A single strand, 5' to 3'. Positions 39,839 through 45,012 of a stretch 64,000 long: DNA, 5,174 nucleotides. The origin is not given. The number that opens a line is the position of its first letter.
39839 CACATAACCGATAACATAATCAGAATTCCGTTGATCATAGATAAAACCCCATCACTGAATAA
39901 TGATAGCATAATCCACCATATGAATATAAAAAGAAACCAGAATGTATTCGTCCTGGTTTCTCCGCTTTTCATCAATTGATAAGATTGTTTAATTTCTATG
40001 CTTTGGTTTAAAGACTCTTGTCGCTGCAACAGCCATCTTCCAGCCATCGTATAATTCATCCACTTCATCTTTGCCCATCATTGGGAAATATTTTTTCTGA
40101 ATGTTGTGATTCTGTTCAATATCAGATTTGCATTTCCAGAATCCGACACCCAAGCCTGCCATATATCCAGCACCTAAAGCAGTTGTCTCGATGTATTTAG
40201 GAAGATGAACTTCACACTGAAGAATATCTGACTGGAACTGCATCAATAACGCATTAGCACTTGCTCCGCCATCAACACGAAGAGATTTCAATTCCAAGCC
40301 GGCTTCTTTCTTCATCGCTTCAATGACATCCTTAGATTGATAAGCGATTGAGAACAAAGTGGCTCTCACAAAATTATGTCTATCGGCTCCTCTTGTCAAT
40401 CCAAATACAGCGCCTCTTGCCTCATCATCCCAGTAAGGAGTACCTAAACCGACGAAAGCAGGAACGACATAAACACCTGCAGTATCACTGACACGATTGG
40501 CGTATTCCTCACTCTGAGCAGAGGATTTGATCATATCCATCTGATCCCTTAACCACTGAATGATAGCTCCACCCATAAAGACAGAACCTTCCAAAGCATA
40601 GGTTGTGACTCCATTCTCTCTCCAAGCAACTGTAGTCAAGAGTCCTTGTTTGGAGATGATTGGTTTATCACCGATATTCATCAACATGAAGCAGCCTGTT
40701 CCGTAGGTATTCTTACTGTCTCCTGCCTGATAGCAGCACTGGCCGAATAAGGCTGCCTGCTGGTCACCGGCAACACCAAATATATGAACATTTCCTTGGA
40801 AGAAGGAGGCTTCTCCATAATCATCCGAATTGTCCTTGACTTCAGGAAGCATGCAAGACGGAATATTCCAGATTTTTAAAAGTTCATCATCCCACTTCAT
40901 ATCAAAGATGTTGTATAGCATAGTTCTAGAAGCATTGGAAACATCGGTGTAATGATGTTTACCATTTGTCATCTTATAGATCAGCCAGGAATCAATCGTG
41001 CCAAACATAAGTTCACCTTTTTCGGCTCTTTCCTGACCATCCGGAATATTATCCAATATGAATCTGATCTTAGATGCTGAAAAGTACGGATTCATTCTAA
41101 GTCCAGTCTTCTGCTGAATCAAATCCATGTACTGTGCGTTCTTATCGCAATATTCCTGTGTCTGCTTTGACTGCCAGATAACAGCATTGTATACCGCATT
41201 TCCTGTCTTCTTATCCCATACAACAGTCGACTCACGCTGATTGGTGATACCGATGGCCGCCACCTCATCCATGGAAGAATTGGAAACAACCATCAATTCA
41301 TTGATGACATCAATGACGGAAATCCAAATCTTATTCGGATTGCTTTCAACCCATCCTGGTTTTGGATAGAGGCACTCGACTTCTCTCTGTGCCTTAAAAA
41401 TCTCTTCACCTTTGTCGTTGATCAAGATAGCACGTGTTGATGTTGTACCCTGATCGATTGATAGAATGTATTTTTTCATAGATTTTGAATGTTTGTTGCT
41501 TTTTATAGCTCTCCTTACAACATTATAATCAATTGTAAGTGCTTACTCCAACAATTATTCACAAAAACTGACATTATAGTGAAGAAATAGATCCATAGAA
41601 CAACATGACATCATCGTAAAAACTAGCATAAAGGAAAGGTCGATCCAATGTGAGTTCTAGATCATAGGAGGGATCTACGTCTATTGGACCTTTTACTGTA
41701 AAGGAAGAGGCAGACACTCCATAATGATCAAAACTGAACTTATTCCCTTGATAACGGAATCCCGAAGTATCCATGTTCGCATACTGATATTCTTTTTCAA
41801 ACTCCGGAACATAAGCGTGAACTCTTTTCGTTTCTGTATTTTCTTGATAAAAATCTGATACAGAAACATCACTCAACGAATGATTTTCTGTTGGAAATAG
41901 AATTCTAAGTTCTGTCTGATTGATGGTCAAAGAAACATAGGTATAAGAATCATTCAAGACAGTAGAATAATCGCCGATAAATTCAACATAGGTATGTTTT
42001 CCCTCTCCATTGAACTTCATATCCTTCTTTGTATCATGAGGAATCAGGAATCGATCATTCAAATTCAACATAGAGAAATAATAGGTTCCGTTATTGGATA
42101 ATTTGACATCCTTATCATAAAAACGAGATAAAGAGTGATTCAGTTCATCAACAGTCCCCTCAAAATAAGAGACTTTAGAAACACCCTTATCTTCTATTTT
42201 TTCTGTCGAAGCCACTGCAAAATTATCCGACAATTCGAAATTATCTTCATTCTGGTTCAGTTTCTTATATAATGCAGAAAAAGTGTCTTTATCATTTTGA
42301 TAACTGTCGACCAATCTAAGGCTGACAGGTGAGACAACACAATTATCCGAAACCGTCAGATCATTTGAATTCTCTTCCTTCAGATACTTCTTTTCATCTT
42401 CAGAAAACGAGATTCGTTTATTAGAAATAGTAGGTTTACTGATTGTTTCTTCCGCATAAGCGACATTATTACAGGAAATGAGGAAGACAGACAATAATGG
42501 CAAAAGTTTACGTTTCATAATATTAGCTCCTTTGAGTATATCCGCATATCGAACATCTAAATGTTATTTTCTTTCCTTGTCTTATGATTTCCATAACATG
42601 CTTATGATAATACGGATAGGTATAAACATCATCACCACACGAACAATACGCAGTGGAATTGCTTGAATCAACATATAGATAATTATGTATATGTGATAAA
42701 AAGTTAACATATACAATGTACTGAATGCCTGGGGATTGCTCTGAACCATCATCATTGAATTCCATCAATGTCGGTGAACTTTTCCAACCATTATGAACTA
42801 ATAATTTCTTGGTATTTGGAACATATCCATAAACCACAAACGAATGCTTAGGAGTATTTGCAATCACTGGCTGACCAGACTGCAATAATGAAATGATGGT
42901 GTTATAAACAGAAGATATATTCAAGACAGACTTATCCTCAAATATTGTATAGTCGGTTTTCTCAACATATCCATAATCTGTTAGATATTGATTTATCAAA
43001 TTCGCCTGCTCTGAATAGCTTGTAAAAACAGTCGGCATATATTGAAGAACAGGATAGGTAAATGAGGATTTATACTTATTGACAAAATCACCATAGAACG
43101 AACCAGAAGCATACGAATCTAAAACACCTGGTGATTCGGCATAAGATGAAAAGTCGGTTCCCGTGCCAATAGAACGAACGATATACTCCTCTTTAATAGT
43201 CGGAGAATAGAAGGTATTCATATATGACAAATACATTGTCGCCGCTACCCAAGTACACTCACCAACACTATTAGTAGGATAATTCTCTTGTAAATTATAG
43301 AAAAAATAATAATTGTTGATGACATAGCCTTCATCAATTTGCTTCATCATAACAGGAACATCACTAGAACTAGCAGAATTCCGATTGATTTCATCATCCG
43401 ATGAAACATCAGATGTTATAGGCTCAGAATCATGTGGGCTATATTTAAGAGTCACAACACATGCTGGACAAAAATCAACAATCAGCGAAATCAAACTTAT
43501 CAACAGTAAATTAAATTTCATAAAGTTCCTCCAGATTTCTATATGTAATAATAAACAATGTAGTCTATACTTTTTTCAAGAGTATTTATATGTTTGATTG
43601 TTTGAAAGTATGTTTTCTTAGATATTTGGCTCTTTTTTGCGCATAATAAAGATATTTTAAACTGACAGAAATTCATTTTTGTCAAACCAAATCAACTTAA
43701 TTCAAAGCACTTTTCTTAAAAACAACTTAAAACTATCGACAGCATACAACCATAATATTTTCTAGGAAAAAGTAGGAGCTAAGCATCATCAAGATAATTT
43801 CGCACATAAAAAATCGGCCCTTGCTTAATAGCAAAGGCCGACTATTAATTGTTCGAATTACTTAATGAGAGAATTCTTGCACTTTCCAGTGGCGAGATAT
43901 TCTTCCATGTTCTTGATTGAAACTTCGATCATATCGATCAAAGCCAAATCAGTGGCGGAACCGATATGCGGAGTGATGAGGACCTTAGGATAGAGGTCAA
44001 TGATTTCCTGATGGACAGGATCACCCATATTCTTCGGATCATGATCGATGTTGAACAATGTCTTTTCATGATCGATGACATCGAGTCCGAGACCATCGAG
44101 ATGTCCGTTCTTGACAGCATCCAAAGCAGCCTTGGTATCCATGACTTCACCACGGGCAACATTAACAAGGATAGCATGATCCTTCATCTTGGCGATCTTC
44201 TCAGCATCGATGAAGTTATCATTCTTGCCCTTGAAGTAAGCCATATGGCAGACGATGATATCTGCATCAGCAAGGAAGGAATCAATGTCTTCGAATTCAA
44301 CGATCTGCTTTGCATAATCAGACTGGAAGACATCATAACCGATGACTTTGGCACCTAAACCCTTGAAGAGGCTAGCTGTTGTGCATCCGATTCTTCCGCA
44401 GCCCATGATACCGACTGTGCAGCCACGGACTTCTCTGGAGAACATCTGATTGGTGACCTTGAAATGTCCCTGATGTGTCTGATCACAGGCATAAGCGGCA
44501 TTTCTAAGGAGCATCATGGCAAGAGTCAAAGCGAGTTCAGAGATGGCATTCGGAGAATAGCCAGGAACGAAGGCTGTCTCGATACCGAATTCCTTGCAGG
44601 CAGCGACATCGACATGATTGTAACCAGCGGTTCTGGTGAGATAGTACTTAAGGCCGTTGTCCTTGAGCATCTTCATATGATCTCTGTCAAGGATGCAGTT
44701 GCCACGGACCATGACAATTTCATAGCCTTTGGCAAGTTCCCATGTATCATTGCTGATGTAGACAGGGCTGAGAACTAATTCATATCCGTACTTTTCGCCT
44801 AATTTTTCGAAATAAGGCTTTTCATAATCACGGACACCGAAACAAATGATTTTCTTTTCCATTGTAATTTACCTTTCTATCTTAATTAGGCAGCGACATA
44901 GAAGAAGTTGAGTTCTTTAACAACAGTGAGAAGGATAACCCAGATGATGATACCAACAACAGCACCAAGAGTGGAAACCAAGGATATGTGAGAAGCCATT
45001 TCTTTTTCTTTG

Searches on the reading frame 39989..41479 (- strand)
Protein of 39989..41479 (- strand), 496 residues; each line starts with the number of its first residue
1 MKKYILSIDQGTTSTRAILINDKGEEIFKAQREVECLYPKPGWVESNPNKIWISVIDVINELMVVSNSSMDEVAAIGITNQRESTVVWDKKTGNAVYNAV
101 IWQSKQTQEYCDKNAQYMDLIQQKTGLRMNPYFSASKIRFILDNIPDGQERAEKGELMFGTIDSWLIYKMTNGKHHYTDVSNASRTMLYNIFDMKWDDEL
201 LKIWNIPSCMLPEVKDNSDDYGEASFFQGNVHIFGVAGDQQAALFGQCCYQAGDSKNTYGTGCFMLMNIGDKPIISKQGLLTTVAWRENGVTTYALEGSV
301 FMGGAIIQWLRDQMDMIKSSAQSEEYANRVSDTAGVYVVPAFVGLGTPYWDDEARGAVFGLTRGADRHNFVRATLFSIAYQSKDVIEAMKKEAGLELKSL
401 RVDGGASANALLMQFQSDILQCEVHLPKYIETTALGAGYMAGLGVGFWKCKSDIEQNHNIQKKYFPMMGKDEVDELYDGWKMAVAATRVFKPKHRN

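Call 13: search_protein_families(library=pfam, proteins=[window:39989-41479:-], max_evalue=0.0001)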
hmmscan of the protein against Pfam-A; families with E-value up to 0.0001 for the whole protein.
window:39989-41479:- (496 aa): 2 families
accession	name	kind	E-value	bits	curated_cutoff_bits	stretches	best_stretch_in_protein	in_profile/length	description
PF00370.27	FGGY_N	-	4.9e-68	229.8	28.8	1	4-246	1-245/245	FGGY family of carbohydrate kinases, N-terminal domain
PF02782.22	FGGY_C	-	5.9e-43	147.4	27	1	257-442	3-195/198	FGGY family of carbohydrate kinases, C-terminal domain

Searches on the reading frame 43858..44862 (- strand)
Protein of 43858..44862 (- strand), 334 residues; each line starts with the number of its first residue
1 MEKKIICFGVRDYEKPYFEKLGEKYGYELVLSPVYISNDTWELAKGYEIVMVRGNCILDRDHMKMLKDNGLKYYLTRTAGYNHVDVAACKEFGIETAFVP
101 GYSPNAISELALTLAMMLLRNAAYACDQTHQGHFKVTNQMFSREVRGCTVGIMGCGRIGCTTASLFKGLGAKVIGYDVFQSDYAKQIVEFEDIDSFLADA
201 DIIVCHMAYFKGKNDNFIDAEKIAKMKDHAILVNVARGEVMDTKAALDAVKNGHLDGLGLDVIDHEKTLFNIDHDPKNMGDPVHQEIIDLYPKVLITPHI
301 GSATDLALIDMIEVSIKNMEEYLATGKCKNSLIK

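Call 14: search_protein_families(library=pfam, proteins=[window:43858-44862:-], max_evalue=0.0001)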
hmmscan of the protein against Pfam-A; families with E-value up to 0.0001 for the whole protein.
window:43858-44862:- (334 aa): 3 families
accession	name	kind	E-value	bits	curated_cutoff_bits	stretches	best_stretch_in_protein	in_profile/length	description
PF02826.25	2-Hacid_dh_C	-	6.2e-45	153.2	25.1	1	113-301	2-178/178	D-isomer specific 2-hydroxyacid dehydrogenase, NAD binding domain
PF00389.36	2-Hacid_dh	-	3.1e-20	72.7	24.6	1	10-331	7-132/134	D-isomer specific 2-hydroxyacid dehydrogenase, catalytic domain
PF01262.27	AlaDh_PNT_C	-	2.3e-07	30.9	23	1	122-236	5-129/214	Alanine dehydrogenase/PNT, C-terminal domain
